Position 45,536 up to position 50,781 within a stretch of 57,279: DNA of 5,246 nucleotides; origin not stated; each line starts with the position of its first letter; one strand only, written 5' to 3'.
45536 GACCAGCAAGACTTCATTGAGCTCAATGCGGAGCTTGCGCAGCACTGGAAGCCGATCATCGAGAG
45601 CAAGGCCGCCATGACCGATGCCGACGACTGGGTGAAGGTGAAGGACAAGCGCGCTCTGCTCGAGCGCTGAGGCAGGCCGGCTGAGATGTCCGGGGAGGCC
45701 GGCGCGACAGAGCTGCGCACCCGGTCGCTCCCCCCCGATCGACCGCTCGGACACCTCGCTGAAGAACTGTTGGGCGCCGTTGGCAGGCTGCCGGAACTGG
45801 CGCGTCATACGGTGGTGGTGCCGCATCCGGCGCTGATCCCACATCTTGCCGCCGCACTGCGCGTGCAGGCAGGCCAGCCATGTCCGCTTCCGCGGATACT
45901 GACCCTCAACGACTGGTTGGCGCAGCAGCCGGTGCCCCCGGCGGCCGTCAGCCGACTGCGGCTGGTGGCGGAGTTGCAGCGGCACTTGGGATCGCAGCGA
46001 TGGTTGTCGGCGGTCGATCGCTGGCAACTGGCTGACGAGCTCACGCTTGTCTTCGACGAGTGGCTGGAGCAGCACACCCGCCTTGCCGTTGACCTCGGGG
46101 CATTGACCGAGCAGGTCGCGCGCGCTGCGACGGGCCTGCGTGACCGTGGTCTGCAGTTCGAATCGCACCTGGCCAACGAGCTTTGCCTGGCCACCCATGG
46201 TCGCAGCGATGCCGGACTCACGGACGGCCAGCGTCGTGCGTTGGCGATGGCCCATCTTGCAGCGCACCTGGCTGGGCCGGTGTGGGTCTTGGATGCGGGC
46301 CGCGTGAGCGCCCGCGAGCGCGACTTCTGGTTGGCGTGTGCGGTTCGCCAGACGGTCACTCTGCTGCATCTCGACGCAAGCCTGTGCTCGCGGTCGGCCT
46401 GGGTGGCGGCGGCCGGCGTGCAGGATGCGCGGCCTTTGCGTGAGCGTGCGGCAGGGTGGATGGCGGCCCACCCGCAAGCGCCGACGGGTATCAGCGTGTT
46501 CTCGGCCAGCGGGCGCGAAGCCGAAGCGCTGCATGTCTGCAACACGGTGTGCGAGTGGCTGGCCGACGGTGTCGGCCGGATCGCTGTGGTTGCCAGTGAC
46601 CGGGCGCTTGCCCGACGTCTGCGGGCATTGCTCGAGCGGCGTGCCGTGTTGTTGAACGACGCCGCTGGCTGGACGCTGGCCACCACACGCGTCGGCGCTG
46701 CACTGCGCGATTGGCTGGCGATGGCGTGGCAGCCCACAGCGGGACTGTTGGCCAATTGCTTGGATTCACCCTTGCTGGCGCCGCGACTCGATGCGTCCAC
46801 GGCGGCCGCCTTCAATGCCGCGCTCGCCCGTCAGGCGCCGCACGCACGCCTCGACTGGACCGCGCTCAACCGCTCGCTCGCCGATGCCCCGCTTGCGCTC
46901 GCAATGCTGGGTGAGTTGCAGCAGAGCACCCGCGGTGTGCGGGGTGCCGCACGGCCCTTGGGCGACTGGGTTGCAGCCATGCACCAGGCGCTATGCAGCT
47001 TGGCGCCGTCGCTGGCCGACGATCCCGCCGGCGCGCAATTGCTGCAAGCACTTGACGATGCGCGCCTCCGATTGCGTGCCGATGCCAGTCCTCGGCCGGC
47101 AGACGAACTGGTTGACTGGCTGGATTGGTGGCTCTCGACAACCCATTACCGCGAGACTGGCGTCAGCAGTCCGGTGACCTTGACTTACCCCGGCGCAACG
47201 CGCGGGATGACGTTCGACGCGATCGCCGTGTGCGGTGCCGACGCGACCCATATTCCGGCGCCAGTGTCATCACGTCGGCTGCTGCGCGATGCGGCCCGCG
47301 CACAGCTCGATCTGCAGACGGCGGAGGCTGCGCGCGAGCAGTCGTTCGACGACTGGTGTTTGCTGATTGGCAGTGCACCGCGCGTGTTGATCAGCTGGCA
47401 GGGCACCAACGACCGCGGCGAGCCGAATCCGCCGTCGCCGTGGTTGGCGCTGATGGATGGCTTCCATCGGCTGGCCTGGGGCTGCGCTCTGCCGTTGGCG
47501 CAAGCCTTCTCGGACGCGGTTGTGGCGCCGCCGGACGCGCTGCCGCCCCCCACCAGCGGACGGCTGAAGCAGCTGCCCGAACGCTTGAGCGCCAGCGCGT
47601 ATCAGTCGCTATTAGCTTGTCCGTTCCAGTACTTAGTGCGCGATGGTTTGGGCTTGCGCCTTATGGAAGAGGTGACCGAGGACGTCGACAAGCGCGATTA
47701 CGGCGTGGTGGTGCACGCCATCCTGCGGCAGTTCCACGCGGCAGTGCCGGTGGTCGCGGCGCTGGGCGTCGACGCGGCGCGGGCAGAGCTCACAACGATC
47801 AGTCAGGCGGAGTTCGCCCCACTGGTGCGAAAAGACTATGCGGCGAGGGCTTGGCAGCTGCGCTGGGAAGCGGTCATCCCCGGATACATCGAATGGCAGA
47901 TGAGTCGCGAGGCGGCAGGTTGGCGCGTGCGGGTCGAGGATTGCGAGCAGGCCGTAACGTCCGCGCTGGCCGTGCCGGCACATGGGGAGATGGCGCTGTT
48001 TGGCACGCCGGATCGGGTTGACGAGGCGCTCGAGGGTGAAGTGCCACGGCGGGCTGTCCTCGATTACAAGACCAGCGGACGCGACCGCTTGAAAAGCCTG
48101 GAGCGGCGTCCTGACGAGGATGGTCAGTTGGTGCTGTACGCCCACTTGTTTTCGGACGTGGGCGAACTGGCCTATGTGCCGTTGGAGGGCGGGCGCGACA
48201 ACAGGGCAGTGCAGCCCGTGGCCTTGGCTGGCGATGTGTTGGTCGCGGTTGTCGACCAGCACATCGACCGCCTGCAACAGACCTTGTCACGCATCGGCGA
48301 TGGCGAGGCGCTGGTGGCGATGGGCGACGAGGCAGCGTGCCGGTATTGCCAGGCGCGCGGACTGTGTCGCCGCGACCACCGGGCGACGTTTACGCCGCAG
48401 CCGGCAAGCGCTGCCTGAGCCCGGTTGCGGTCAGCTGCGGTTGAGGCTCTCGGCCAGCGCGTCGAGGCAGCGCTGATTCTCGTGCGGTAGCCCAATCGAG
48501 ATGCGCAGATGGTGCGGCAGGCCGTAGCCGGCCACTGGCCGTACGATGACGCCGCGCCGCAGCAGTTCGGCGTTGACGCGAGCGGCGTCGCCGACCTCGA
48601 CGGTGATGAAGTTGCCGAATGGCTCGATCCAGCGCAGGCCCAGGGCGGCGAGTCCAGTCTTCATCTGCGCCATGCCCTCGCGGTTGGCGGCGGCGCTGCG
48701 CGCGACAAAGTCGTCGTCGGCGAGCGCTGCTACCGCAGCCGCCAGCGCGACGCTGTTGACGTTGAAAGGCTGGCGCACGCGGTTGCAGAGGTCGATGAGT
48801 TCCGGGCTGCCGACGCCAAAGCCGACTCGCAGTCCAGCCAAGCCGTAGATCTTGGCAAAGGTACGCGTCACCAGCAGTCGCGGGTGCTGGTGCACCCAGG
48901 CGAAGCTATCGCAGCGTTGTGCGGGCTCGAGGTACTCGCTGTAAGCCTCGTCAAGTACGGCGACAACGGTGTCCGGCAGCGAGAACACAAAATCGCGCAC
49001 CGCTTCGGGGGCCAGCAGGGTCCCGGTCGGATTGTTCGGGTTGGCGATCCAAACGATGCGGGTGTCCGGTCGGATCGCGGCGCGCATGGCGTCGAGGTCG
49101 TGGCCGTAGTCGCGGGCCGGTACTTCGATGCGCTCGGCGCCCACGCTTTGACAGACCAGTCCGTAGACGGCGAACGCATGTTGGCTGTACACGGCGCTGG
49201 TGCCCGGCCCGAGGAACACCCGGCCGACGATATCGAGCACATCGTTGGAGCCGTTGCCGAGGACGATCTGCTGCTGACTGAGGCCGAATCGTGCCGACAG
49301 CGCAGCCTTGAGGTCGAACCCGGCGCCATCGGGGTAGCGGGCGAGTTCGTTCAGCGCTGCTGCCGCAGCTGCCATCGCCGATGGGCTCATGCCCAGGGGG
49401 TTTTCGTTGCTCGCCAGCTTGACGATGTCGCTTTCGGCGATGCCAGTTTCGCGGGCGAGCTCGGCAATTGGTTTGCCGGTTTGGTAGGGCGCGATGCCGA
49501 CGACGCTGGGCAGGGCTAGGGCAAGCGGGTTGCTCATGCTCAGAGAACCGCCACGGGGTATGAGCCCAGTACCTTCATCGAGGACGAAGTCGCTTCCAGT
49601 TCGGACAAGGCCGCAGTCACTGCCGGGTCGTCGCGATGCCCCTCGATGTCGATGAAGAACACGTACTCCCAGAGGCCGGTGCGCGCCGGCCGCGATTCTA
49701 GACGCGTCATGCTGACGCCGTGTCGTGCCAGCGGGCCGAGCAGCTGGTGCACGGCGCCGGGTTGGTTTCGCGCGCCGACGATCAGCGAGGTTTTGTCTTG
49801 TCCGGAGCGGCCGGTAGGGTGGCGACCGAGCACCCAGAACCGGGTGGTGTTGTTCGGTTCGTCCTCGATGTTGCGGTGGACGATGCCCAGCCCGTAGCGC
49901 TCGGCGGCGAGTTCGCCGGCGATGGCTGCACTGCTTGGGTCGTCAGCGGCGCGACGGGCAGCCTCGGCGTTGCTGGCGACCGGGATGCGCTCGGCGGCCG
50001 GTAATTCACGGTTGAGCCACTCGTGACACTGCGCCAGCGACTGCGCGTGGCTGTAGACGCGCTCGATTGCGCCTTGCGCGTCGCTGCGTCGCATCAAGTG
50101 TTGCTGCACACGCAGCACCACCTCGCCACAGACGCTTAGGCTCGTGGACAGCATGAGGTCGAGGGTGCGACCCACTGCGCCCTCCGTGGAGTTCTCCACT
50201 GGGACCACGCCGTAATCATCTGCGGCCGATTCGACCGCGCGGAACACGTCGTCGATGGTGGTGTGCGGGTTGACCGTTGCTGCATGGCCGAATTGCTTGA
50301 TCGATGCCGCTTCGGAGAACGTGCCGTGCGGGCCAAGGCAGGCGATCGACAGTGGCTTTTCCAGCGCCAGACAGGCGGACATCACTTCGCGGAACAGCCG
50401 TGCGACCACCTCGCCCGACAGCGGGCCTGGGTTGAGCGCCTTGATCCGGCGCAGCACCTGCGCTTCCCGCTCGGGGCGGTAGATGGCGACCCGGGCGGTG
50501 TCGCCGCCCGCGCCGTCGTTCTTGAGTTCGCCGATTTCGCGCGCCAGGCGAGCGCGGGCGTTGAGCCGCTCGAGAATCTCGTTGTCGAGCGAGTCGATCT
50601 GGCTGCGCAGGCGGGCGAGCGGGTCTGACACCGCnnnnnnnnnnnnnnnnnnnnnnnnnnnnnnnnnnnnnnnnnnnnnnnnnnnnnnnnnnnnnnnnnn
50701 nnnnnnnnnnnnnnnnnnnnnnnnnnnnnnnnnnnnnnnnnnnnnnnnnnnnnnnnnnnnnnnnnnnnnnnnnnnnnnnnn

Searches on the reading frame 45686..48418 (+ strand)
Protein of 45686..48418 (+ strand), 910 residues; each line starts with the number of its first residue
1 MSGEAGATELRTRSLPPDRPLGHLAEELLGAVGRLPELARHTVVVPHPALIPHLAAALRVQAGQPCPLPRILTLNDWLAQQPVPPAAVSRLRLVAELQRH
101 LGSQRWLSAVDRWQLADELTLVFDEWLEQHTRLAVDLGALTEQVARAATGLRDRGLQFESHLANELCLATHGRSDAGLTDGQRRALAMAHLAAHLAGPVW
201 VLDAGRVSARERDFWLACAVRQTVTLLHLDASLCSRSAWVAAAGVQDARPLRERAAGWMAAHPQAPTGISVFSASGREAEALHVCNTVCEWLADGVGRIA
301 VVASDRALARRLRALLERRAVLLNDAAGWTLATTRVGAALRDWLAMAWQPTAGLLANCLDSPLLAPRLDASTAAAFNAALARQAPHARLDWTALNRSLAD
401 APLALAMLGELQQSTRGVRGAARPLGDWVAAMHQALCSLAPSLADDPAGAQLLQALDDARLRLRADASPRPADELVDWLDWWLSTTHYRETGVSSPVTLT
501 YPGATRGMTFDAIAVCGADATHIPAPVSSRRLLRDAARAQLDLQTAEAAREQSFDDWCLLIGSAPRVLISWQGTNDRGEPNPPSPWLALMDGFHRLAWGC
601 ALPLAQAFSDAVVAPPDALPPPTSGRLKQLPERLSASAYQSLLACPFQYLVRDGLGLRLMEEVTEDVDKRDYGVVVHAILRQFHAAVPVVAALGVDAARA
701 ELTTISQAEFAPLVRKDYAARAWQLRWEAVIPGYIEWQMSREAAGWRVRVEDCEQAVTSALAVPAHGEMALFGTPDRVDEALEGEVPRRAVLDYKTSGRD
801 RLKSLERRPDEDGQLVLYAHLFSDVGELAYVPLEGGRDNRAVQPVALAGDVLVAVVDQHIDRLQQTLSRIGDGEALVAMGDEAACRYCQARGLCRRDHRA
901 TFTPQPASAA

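Call 42: search_protein_families(library=pfam, proteins=[window:45686-48418:+], max_evalue=0.00001)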
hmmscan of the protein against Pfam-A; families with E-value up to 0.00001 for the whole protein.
window:45686-48418:+ (910 aa): 1 family
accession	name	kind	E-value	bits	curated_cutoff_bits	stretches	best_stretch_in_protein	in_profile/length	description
PF12705.13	PDDEXK_1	-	7.4e-29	101.8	22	1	633-895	1-247/247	PD-(D/E)XK nuclease superfamily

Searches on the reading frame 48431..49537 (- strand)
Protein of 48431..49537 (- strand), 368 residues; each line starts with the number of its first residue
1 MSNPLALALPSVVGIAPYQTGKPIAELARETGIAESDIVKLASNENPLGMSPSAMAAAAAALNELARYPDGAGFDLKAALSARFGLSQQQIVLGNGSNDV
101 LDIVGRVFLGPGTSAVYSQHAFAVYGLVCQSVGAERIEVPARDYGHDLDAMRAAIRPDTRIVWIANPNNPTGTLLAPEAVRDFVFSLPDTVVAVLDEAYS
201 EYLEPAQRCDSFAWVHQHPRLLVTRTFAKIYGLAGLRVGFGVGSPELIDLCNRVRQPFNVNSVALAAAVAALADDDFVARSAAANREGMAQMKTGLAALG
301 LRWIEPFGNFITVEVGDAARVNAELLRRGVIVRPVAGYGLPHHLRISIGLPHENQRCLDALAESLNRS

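Call 42: search_protein_families(library=pfam, proteins=[window:48431-49537:-], max_evalue=0.00001)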
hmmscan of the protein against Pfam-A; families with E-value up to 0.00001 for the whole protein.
window:48431-49537:- (368 aa): 1 family
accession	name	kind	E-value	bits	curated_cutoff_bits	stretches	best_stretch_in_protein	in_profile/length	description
PF00155.27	Aminotran_1_2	-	5.5e-55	187.5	19.7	1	37-355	2-355/361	Aminotransferase class I and II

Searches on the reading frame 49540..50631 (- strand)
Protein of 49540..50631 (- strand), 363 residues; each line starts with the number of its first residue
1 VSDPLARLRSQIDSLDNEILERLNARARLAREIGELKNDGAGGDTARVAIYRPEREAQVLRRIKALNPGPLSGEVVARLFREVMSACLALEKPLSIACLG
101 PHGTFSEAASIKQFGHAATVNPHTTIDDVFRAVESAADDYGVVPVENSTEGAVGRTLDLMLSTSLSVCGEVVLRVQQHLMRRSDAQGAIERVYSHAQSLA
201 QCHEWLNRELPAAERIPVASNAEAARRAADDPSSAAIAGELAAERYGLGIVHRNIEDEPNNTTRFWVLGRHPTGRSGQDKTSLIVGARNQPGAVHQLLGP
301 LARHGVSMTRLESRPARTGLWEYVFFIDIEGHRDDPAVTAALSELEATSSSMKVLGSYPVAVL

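Call 42: search_protein_families(library=pfam, proteins=[window:49540-50631:-], max_evalue=0.00001)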
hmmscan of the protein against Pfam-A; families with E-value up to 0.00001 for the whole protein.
window:49540-50631:- (363 aa): 3 families
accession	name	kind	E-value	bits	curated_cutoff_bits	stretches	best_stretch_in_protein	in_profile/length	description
PF00800.23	PDT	-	4.9e-64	215.9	25.2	1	96-272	1-180/181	Prephenate dehydratase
PF01817.26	CM_2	-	2.4e-23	82.6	27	1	8-92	1-80/80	Chorismate mutase type II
PF01842.31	ACT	-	1.2e-14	54.2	27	1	281-346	1-65/66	ACT domain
